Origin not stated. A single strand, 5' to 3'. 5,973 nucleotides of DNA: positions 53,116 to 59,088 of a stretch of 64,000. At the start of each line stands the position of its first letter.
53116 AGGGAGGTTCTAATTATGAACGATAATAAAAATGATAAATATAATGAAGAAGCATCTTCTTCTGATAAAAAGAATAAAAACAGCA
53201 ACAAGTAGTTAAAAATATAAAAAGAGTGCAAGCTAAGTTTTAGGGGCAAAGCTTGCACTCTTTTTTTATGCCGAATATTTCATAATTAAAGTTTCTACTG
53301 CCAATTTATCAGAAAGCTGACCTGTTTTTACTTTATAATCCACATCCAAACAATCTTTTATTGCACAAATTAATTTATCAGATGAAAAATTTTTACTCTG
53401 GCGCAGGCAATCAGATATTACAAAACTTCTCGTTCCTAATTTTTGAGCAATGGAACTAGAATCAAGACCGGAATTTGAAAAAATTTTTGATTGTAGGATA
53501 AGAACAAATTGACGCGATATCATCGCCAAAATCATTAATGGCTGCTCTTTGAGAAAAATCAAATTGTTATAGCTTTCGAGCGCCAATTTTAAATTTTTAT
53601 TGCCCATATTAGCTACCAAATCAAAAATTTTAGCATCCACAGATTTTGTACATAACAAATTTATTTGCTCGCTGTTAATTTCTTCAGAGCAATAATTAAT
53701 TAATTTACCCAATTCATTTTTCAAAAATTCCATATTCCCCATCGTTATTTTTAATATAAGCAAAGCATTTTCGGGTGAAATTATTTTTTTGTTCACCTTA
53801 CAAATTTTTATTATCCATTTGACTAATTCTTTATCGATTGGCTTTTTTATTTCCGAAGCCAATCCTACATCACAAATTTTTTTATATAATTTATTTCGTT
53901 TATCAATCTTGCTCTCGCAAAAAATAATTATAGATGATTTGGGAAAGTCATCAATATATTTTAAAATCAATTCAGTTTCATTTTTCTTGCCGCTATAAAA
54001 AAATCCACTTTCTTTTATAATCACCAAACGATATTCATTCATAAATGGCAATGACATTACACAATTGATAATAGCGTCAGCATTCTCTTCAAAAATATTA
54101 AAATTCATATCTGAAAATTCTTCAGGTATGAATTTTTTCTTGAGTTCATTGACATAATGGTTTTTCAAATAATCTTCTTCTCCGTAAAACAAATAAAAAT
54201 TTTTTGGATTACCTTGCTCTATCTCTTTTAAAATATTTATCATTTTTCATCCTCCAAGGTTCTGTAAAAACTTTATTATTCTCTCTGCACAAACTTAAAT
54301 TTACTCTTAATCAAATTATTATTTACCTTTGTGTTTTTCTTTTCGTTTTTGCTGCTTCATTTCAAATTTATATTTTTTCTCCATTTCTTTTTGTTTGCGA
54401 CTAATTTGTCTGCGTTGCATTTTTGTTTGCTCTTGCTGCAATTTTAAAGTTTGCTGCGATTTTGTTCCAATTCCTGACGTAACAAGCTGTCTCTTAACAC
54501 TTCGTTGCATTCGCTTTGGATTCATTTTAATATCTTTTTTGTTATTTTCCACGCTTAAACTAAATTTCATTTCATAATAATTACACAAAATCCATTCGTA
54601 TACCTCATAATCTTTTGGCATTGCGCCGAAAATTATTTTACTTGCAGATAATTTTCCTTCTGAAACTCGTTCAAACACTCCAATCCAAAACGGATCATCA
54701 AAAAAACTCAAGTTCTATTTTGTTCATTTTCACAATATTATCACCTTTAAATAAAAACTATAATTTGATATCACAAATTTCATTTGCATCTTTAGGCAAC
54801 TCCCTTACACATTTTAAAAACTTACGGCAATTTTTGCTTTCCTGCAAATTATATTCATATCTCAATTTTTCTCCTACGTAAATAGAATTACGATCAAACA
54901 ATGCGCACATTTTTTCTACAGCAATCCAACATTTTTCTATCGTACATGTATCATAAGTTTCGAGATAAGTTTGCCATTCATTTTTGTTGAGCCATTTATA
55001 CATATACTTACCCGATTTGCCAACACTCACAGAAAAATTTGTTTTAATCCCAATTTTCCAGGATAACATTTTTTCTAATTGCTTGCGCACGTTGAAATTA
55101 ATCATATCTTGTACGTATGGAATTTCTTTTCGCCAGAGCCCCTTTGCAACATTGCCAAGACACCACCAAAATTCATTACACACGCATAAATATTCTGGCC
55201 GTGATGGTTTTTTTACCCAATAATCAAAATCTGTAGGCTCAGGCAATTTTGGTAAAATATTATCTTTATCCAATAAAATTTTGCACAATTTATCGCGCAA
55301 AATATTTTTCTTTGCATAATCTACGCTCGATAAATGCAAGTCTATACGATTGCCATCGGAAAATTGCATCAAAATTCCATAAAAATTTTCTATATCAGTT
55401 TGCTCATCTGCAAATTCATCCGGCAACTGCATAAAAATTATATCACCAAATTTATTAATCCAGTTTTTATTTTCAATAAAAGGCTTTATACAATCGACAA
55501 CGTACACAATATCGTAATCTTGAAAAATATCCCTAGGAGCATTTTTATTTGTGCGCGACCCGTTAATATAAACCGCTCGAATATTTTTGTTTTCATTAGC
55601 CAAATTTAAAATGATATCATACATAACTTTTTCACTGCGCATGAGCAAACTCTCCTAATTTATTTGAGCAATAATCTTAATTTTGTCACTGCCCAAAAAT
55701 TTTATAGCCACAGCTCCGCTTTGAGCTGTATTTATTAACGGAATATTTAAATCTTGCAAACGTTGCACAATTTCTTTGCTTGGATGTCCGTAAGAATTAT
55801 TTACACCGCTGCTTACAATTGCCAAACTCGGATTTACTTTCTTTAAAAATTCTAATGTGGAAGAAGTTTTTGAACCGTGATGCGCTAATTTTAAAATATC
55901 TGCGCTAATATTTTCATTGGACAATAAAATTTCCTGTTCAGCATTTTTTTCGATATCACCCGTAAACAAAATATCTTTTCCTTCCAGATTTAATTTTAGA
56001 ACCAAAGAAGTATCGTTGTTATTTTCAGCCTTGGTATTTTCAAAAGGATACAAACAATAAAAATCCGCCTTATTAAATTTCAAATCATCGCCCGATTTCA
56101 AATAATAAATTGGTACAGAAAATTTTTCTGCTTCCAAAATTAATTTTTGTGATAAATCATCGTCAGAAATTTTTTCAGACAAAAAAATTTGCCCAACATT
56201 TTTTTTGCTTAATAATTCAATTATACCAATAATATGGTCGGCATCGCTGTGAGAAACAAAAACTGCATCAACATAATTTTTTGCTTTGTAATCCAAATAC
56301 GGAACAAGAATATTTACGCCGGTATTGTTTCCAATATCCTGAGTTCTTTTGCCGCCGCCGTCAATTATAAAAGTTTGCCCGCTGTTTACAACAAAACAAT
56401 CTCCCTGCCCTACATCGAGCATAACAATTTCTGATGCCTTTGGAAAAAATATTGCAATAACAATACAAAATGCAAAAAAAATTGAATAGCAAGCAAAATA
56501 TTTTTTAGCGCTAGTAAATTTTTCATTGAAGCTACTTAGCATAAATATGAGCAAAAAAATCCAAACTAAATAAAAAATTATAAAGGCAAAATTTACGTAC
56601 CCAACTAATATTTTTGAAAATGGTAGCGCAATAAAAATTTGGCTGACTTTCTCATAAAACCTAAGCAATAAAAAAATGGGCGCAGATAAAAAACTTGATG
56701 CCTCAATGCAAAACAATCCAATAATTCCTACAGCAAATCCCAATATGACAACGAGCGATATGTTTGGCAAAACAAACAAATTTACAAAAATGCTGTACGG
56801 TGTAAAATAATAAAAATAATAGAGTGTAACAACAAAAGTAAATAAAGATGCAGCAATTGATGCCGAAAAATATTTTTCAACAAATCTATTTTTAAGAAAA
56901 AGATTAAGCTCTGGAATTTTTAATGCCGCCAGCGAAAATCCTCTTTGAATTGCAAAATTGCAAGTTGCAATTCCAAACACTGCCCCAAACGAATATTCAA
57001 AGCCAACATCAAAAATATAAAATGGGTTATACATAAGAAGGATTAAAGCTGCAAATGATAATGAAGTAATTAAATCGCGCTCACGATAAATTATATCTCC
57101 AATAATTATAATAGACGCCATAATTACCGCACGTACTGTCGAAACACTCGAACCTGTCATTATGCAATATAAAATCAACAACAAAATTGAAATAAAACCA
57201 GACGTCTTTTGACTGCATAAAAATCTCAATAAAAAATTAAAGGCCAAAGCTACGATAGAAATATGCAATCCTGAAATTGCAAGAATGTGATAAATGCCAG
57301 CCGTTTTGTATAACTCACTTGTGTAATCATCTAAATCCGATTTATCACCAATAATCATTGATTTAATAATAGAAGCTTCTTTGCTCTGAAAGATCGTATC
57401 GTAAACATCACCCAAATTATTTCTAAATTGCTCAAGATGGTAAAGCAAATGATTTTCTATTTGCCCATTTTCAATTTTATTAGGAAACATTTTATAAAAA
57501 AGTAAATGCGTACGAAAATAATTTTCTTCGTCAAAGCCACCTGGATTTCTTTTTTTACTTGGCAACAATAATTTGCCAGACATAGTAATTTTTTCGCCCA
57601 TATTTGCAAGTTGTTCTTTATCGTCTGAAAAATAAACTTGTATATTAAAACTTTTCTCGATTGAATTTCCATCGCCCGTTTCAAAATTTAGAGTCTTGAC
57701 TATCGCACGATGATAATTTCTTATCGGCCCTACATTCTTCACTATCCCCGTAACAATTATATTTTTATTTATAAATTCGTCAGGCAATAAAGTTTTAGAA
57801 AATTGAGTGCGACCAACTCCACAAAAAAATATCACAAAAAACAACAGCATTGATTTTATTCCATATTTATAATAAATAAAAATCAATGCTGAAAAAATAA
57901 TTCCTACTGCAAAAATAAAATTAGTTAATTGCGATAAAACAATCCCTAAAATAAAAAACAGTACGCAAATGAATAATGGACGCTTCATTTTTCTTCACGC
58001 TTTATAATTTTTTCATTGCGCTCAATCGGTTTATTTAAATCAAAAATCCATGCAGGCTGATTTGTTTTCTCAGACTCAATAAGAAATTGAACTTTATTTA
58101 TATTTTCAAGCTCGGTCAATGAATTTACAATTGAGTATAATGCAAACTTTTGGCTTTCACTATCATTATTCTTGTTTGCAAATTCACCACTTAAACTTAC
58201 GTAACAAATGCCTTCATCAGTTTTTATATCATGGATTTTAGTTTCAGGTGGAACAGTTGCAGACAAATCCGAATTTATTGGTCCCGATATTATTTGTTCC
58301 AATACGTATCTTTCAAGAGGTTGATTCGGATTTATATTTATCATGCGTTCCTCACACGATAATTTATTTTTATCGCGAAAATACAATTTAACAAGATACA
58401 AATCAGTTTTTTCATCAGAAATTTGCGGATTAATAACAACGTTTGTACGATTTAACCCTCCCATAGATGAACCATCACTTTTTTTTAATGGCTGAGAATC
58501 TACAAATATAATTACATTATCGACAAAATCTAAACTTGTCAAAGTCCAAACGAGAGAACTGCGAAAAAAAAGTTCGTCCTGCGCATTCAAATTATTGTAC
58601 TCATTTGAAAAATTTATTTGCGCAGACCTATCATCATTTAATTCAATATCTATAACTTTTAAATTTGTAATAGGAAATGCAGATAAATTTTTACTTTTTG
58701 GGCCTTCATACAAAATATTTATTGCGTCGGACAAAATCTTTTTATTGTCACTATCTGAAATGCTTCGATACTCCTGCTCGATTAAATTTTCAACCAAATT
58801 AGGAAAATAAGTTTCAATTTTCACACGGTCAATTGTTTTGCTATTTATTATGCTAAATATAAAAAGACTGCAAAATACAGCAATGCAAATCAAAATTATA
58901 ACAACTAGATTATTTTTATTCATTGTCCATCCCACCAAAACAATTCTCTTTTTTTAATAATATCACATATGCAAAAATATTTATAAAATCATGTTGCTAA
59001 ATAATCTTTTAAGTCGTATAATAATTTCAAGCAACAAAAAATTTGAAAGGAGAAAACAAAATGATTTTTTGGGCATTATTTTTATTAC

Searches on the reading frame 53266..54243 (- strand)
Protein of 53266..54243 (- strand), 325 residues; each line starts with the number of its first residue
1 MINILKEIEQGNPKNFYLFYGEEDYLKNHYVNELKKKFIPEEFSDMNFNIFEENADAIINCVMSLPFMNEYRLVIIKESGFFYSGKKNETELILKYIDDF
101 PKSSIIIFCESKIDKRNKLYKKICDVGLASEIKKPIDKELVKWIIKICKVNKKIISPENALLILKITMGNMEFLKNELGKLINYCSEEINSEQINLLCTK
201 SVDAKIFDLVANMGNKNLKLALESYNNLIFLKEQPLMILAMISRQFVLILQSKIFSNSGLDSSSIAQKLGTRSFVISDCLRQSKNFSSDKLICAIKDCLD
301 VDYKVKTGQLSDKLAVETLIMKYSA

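Call 76: search_protein_families(library=pfam, proteins=[window:53266-54243:-], max_evalue=0.00001)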
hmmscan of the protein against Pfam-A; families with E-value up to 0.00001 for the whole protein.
window:53266-54243:- (325 aa): 2 families
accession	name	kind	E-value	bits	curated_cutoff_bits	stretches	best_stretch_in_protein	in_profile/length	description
PF21694.2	DNA_pol3_delta_C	-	3e-36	124.5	27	1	204-323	2-121/121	DNA polymerase III delta subunit, C-terminal domain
PF06144.19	DNA_pol3_delta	-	1.3e-17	64.4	21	1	17-123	1-114/124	DNA polymerase III, delta subunit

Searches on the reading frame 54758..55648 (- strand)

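Call 76: search_protein_families(library=pfam, proteins=[window:54758-55648:-], max_evalue=0.00001)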
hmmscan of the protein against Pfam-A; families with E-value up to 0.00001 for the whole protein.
window:54758-55648:- (296 aa): 1 family
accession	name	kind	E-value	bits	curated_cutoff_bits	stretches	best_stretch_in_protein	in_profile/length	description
PF04439.18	Adenyl_transf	-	1.4e-114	382.4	22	1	3-279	1-277/279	Streptomycin adenylyltransferase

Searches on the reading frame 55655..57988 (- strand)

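Call 76: search_protein_families(library=pfam, proteins=[window:55655-57988:-], max_evalue=0.00001)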
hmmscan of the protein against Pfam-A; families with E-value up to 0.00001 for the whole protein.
window:55655-57988:- (777 aa): 3 families
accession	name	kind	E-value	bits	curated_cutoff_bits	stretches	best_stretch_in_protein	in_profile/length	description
PF03772.21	Competence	-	9.3e-55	186.3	23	1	211-485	1-268/270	Competence protein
PF13567.11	DUF4131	-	1.4e-13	51.3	31.6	1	24-173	9-163/165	Domain of unknown function (DUF4131)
PF00753.33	Lactamase_B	-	9.1e-13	49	22.7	1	525-727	2-194/196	Metallo-beta-lactamase superfamily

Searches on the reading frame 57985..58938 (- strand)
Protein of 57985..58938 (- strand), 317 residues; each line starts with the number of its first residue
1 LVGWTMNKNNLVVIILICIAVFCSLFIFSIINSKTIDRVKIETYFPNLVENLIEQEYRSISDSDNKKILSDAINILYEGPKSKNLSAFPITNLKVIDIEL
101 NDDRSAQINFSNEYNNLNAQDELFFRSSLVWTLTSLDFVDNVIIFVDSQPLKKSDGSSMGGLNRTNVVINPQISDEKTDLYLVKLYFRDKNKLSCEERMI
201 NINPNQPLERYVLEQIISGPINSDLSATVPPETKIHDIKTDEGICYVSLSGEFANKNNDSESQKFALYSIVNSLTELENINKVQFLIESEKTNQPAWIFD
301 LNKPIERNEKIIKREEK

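Call 76: search_protein_families(library=pfam, proteins=[window:57985-58938:-], max_evalue=0.00001)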
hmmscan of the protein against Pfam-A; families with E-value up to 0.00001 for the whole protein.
window:57985-58938:- (317 aa): 1 family
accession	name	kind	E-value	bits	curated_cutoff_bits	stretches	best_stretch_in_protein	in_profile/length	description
PF10646.14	Germane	-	6.5e-38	130.4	23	2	184-291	1-115/117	Sporulation and spore germination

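Call 77: search_protein_families(library=ncbifam, proteins=[window:57985-58938:-], max_evalue=0.00001)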
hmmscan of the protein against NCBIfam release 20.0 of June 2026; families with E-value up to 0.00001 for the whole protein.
window:57985-58938:- (317 aa): 0 families
